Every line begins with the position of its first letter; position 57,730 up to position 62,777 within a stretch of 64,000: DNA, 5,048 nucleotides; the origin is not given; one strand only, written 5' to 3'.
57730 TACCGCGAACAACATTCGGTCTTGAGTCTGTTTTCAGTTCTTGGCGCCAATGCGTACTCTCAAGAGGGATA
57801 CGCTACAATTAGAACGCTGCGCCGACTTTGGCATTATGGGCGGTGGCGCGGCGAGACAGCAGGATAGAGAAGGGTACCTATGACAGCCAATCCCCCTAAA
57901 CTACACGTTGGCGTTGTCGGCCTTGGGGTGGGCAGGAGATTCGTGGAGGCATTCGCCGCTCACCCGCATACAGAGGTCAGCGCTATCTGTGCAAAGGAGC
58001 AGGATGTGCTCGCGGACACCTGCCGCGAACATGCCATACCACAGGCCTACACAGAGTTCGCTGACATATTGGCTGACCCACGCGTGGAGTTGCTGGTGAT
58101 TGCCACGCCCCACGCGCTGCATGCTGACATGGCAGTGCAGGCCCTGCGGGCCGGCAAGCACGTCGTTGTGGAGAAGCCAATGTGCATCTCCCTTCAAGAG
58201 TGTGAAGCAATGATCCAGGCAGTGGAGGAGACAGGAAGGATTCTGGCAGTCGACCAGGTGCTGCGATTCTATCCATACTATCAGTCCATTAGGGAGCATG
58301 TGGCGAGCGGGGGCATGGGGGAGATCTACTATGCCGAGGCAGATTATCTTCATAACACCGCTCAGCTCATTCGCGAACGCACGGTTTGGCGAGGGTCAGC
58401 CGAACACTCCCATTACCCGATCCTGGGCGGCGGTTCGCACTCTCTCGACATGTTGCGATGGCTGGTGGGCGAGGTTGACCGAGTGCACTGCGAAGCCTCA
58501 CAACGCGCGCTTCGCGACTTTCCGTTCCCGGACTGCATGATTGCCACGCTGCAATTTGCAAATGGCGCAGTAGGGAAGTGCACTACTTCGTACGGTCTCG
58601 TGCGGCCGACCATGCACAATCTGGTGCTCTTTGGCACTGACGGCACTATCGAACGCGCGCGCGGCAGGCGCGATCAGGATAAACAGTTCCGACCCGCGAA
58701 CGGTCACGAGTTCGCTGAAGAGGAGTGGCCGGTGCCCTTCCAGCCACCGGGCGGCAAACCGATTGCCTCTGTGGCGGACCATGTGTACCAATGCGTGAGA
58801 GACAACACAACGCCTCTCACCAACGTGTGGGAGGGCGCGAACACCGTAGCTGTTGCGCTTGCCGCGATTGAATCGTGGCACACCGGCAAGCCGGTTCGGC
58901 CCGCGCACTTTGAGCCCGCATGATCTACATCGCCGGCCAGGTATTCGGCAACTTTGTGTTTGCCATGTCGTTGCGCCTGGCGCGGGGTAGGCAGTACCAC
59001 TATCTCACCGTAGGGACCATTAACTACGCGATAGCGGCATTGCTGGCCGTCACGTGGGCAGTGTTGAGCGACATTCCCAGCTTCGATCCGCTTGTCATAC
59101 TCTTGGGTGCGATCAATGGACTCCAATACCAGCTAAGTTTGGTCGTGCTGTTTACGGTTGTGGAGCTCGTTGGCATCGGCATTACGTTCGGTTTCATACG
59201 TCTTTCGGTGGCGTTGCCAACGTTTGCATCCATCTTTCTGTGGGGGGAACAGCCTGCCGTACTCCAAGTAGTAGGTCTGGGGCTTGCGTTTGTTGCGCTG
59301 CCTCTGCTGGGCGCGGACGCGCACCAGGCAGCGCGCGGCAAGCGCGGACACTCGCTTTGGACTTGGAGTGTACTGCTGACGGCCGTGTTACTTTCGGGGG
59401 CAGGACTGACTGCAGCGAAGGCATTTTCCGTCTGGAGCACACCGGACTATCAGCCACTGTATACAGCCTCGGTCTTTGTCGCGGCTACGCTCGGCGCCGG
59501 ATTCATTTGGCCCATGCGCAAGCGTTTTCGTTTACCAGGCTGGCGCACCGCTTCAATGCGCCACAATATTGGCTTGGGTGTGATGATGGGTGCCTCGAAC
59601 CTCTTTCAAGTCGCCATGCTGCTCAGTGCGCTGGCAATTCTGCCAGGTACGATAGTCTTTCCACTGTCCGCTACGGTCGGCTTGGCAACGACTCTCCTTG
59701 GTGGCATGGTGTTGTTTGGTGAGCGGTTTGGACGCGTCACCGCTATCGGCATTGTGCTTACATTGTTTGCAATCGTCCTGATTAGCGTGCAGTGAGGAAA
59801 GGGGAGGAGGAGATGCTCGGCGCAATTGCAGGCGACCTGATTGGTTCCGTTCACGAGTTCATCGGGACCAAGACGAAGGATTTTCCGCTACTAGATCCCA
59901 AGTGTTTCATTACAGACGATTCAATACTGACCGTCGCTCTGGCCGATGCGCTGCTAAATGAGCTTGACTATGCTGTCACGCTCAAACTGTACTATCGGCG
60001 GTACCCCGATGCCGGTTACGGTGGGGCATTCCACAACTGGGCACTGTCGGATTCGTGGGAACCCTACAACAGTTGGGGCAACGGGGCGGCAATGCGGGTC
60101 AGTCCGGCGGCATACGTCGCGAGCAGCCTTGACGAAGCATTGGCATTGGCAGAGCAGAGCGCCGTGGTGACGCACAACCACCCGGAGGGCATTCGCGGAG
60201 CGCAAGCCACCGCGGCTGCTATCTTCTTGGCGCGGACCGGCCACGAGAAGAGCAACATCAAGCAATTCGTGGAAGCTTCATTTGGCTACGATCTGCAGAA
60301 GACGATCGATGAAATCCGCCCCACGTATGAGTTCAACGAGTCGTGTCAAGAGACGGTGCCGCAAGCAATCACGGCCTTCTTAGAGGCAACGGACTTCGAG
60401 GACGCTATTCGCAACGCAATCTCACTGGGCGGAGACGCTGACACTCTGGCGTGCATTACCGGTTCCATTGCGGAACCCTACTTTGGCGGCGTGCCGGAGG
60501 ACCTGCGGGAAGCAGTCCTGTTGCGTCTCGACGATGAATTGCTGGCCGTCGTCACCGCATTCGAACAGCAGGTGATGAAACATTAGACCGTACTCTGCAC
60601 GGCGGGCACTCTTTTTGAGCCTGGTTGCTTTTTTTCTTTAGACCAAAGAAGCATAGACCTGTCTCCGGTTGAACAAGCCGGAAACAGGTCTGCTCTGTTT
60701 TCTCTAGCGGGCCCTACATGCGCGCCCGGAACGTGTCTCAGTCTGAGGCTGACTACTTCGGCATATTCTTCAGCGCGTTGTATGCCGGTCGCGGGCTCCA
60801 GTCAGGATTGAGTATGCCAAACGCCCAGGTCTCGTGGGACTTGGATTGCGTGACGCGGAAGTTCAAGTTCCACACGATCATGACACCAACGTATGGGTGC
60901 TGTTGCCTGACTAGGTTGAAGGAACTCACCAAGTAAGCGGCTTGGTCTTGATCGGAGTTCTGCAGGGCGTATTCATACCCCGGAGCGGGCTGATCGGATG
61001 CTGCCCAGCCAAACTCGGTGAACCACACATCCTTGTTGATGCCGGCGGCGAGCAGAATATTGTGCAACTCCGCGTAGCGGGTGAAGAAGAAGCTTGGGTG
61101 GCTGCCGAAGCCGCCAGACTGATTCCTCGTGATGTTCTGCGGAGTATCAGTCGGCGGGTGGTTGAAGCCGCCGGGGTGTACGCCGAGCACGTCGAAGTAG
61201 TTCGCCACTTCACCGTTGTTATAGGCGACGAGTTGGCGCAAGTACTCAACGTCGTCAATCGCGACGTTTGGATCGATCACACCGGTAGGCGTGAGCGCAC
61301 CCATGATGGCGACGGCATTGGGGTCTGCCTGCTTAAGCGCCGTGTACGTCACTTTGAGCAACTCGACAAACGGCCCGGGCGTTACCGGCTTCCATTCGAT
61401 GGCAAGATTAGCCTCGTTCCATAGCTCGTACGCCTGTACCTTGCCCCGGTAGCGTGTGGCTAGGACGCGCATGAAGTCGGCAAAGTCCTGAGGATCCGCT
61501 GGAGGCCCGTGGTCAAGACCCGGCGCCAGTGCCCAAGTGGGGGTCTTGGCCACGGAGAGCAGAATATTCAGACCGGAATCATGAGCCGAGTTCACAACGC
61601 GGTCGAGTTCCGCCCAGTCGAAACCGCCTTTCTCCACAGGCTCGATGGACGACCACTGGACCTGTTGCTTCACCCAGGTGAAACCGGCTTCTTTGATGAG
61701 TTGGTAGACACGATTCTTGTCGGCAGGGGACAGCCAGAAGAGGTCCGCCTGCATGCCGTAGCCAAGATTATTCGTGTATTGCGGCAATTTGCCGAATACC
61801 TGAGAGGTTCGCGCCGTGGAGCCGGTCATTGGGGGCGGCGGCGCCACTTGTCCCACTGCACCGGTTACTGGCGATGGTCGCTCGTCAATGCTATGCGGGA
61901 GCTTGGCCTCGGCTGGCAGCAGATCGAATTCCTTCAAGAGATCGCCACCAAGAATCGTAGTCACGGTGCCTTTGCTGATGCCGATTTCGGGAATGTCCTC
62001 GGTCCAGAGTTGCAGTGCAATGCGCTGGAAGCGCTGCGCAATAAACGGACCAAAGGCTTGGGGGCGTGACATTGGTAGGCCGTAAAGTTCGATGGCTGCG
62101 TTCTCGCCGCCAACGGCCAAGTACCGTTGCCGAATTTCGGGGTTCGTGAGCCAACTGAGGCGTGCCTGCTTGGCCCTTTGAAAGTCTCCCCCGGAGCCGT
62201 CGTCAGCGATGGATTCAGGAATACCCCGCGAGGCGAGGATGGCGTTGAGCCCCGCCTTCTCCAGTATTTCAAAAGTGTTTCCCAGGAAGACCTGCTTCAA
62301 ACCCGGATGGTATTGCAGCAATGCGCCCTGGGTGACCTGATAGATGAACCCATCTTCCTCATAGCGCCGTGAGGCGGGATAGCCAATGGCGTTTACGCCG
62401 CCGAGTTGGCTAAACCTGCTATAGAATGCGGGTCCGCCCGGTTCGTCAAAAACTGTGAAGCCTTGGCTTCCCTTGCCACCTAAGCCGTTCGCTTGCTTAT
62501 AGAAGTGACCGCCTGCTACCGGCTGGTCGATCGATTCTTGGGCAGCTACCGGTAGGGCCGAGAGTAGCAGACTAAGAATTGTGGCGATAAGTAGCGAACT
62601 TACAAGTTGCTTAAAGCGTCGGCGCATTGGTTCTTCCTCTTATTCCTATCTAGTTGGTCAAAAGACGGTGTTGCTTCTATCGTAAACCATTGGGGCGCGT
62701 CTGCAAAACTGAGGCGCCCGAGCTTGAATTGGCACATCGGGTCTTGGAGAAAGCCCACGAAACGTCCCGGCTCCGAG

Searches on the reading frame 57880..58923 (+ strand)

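Call 12: search_protein_families(library=pfam, proteins=[window:57880-58923:+], max_evalue=0.001)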
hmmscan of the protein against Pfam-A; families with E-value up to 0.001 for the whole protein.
window:57880-58923:+ (347 aa): 5 families
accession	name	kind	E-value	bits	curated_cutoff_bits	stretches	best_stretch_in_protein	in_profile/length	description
PF01408.29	GFO_IDH_MocA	-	7.9e-27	94.8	24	1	9-125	2-119/120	Oxidoreductase family, NAD-binding Rossmann fold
PF22725.1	GFO_IDH_MocA_C3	-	1.3e-21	77.3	27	1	134-258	1-124/124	GFO/IDH/MocA C-terminal domain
PF02894.22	GFO_IDH_MocA_C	-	9.9e-21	75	22.9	1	138-339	1-216/218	Oxidoreductase family, C-terminal alpha/beta domain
PF03447.22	NAD_binding_3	-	2.9e-08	34.9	24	1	17-123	5-114/116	Homoserine dehydrogenase, NAD binding domain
PF01118.30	Semialdhyde_dh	-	0.00051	20.9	26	1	10-96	2-94/121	Semialdehyde dehydrogenase, NAD binding domain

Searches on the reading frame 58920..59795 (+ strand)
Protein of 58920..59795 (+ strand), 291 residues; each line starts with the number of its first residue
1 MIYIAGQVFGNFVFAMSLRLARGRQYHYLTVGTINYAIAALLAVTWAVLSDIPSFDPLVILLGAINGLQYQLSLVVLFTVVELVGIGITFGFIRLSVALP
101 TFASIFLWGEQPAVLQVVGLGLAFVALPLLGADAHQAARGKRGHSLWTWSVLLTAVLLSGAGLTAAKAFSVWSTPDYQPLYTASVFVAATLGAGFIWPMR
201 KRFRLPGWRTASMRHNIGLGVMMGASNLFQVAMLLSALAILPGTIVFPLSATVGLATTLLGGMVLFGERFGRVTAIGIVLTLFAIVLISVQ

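Call 12: search_protein_families(library=pfam, proteins=[window:58920-59795:+], max_evalue=0.001)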
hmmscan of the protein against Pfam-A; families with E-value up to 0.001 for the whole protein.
window:58920-59795:+ (291 aa): 1 family
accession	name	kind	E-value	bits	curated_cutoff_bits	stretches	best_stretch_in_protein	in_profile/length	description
PF00892.27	EamA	-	7.5e-06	26.7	28.2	0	151-289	6-134/135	EamA-like transporter family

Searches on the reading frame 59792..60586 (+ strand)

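Call 12: search_protein_families(library=pfam, proteins=[window:59792-60586:+], max_evalue=0.001)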
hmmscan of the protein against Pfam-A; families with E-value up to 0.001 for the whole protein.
window:59792-60586:+ (264 aa): 1 family
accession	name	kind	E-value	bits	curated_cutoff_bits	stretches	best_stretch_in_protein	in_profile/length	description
PF03747.19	ADP_ribosyl_GH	-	1.5e-34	120.4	26.2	1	8-227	3-275/287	ADP-ribosylglycohydrolase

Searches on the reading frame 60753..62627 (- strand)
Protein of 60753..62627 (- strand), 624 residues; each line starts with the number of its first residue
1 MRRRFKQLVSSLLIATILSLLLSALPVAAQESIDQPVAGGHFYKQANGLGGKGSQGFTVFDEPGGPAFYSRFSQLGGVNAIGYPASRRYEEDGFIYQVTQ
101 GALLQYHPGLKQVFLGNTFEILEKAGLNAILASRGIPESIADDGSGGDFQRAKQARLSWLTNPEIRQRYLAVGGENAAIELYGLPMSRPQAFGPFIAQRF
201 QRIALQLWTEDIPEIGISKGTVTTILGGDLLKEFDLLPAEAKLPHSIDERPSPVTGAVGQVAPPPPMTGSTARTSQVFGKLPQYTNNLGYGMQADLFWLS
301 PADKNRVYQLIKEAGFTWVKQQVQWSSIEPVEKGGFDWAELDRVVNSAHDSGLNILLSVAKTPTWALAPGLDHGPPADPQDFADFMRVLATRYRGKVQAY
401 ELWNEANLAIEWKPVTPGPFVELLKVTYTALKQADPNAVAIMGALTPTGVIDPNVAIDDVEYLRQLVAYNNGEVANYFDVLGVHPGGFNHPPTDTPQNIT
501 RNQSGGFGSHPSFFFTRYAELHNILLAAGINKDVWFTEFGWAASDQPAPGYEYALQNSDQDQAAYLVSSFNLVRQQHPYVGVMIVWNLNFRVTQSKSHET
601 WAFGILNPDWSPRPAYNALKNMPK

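Call 12: search_protein_families(library=pfam, proteins=[window:60753-62627:-], max_evalue=0.001)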
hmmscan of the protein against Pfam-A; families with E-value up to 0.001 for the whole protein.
window:60753-62627:- (624 aa): 3 families
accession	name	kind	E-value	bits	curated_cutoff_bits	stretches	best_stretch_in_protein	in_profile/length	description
PF00150.24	Cellulase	-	2.1e-08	34.4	23.5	1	294-444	15-167/272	Cellulase (glycosyl hydrolase family 5)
PF02449.21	Glyco_hydro_42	-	5.7e-07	29.7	21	1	306-365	14-75/376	Beta-galactosidase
PF00331.26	Glyco_hydro_10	-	0.00023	20.9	22.1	0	321-406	43-129/311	Glycosyl hydrolase family 10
